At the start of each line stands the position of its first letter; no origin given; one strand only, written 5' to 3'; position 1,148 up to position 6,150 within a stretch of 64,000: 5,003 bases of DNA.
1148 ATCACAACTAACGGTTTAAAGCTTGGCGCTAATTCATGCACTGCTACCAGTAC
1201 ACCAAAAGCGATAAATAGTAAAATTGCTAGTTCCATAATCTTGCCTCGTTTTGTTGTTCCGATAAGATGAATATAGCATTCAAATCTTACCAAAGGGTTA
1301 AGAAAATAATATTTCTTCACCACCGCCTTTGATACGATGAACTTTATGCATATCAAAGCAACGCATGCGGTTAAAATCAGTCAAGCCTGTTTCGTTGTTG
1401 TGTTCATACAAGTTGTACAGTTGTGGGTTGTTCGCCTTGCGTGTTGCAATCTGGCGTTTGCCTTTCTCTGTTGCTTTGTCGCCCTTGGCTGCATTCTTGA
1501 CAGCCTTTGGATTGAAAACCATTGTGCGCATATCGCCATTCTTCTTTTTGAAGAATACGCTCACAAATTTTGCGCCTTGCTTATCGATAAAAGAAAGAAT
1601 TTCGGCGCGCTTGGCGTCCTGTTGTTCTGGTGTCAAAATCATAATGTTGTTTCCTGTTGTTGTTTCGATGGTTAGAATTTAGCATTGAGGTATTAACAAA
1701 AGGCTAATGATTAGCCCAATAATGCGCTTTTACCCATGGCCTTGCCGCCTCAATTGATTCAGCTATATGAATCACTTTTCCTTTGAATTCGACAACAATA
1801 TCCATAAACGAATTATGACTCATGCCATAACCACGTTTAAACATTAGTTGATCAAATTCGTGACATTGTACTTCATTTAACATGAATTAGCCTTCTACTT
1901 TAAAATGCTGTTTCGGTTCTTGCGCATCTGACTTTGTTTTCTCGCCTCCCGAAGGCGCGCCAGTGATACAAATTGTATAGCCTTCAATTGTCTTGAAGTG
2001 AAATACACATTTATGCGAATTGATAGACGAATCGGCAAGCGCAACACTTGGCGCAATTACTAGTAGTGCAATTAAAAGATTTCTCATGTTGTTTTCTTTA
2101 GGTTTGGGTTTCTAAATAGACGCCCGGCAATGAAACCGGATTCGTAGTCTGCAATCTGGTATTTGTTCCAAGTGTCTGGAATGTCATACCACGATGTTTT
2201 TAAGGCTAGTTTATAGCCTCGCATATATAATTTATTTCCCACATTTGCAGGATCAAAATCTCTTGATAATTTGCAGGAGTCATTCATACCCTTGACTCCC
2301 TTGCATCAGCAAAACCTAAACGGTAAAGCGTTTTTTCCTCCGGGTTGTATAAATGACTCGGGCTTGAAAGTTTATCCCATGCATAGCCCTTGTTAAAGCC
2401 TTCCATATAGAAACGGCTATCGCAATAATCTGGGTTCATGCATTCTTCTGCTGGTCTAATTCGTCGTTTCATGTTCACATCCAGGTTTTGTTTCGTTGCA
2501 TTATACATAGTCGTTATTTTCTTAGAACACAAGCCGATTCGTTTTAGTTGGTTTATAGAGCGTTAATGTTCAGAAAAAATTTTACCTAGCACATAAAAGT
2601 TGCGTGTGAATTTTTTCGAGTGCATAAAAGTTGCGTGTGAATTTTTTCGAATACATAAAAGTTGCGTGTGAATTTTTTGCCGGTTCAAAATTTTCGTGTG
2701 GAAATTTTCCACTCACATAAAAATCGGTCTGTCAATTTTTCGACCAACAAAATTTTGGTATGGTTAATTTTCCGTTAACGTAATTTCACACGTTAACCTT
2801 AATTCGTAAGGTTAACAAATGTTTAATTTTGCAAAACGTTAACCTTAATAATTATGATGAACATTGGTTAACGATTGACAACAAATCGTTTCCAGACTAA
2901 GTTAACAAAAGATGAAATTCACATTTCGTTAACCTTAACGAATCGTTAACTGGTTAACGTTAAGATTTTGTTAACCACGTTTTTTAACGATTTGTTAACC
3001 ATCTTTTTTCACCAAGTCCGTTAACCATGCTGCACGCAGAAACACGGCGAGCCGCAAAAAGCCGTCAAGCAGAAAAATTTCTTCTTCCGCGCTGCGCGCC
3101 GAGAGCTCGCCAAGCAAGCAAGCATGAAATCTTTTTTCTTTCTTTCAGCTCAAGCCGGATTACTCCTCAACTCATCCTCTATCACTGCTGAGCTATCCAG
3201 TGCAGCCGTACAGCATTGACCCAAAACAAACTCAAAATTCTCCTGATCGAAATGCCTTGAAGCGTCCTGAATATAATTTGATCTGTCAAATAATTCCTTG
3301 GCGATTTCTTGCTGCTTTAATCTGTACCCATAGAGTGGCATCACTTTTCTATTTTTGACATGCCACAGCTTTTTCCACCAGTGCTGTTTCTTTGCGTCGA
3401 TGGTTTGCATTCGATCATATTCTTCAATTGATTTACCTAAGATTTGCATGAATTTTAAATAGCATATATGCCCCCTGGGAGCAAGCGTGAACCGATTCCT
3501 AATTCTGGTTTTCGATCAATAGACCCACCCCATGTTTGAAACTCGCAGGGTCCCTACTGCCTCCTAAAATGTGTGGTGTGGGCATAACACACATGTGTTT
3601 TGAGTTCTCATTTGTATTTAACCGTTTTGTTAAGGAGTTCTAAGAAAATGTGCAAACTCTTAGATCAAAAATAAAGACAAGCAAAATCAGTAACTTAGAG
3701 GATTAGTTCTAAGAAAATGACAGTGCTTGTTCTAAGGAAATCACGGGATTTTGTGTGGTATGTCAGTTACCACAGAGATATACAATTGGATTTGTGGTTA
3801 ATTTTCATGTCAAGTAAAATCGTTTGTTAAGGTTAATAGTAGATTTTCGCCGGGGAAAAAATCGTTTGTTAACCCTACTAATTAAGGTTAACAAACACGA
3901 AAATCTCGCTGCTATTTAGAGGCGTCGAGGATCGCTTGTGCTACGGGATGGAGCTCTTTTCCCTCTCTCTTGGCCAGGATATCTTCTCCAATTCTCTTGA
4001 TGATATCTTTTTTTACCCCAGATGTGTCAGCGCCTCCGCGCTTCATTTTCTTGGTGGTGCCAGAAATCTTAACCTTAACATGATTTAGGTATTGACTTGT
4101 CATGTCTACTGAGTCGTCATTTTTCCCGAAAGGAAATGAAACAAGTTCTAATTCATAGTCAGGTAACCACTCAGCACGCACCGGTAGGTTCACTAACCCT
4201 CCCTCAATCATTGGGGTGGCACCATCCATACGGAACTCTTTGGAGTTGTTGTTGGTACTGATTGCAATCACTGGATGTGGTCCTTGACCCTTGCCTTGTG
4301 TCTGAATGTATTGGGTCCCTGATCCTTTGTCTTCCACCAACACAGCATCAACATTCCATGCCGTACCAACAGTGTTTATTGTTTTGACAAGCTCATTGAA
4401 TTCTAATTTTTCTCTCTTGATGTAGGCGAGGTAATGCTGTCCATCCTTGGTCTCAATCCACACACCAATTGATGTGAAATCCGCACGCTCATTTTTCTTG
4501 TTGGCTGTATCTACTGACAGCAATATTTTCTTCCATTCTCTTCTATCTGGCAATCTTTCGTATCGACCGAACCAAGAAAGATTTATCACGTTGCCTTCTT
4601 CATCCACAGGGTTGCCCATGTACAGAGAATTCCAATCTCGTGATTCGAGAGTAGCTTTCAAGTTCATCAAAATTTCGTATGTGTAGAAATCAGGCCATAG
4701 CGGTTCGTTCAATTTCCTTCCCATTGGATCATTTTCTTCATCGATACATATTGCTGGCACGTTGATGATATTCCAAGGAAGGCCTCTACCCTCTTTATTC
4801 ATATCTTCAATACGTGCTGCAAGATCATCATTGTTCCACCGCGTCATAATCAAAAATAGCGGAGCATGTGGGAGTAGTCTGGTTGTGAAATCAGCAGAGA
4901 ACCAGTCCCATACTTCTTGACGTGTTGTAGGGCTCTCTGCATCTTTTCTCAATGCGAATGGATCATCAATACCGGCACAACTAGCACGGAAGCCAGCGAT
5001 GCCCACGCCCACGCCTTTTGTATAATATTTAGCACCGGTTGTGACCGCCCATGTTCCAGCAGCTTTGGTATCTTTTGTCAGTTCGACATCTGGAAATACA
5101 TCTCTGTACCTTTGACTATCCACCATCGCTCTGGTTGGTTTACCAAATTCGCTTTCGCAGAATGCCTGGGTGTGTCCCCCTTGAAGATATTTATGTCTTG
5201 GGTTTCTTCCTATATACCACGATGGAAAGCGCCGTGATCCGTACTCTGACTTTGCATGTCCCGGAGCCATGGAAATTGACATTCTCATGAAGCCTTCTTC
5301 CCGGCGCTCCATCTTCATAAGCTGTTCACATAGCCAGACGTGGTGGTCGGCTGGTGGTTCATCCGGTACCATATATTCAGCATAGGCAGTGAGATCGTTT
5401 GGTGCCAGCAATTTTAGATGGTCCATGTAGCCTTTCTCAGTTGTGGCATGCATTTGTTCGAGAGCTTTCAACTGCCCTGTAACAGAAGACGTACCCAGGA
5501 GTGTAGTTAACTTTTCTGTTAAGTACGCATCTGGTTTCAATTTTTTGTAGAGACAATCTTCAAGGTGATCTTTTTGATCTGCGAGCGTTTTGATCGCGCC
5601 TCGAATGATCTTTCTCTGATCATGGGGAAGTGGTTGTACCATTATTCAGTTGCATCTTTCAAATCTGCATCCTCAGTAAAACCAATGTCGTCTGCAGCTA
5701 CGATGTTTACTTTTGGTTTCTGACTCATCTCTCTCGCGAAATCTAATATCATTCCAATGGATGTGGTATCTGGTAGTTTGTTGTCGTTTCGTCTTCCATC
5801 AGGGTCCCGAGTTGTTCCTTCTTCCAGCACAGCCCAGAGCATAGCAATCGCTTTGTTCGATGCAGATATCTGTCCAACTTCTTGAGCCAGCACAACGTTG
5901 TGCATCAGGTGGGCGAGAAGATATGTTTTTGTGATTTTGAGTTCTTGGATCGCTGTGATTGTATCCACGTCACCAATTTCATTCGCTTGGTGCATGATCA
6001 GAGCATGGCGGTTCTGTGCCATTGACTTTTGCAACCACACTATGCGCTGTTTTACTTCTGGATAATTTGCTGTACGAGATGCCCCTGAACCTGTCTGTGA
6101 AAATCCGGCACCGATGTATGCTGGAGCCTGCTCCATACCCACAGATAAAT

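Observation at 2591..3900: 1.4-kb gene-free region with tandem 30-bp repeats and a dense array of GTTAAC iterons next to terL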

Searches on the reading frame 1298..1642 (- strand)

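Call 63: search_protein_families(library=pfam, proteins=[window:1298-1642:-], max_evalue=0.01)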
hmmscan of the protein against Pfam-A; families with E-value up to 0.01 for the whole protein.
window:1298-1642:- (114 aa): 0 families

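Call 75: search_protein_families(library=phrogs, proteins=[window:1298-1642:-], max_evalue=0.001)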
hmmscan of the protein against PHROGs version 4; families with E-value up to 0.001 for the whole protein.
window:1298-1642:- (114 aa): 1 family
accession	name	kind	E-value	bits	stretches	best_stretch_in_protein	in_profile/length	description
phrog_2267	-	unknown function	1.1e-10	42.5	1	7-114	8-104/112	-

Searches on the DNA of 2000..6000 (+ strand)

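Call 6: search_dna_similar(query=window:2000-6000:+, collection=phages, mode=near, max_rows=20)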
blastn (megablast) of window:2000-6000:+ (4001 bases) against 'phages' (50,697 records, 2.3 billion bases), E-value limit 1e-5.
No match.

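Call 88: search_rna_families(source=window, start=2400, end=4000, threshold=evalue, max_evalue=1)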
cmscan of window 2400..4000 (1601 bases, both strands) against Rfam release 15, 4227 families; matches with E-value up to 1: 2.
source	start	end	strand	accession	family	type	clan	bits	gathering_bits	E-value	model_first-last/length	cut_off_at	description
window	3333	3367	-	RF03737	mir-8315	Gene; miRNA;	-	25.1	80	0.016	13-47/60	no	mir-8315 microRNA precursor family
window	3120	3148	-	RF00180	REN-SRE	Cis-reg;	-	20.9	41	0.03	1-37/37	no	Renin stability regulatory element (REN-SRE)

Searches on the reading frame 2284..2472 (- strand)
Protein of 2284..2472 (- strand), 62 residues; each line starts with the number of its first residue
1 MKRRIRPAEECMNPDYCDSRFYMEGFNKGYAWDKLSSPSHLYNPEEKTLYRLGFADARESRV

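Call 63: search_protein_families(library=pfam, proteins=[window:2284-2472:-], max_evalue=0.01)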
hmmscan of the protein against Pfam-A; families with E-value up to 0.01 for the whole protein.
window:2284-2472:- (62 aa): 0 families

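Call 75: search_protein_families(library=phrogs, proteins=[window:2284-2472:-], max_evalue=0.001)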
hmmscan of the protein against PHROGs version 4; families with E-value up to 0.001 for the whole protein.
window:2284-2472:- (62 aa): 0 families

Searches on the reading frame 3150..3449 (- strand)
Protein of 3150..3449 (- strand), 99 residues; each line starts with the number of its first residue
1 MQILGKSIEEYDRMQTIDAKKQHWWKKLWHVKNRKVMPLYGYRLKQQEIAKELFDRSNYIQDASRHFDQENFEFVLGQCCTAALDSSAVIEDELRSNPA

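Call 9: search_protein_families(library=pfam, proteins=[window:3150-3449:-], max_evalue=0.01)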
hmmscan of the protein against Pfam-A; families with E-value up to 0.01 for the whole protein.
window:3150-3449:- (99 aa): 0 families

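Call 10: search_protein_families(library=phrogs, proteins=[window:3150-3449:-], max_evalue=0.01)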
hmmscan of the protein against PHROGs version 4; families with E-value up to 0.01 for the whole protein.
window:3150-3449:- (99 aa): 0 families

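Call 68: search_protein_representatives(protein=window:3150-3449:-)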
Query: 99 residues. Proteins with E-value up to 0.001 (for the whole library): 2; up to 1e-10: 2; up to 1e-30: 1. The best 2 are listed.
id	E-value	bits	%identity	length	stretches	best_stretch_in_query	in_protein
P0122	4.4e-62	222.2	100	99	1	1-99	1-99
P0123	6.4e-21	90.3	50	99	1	1-98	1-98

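Call 69: find_encoding_contigs(protein=P0123, flank=6000, max_places=3)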
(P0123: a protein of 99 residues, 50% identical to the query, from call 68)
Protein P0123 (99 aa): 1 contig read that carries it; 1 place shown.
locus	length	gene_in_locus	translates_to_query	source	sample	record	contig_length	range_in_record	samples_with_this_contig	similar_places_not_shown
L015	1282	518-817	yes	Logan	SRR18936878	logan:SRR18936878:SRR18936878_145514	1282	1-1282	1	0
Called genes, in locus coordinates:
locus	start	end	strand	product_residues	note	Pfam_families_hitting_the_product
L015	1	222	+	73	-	?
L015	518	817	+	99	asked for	-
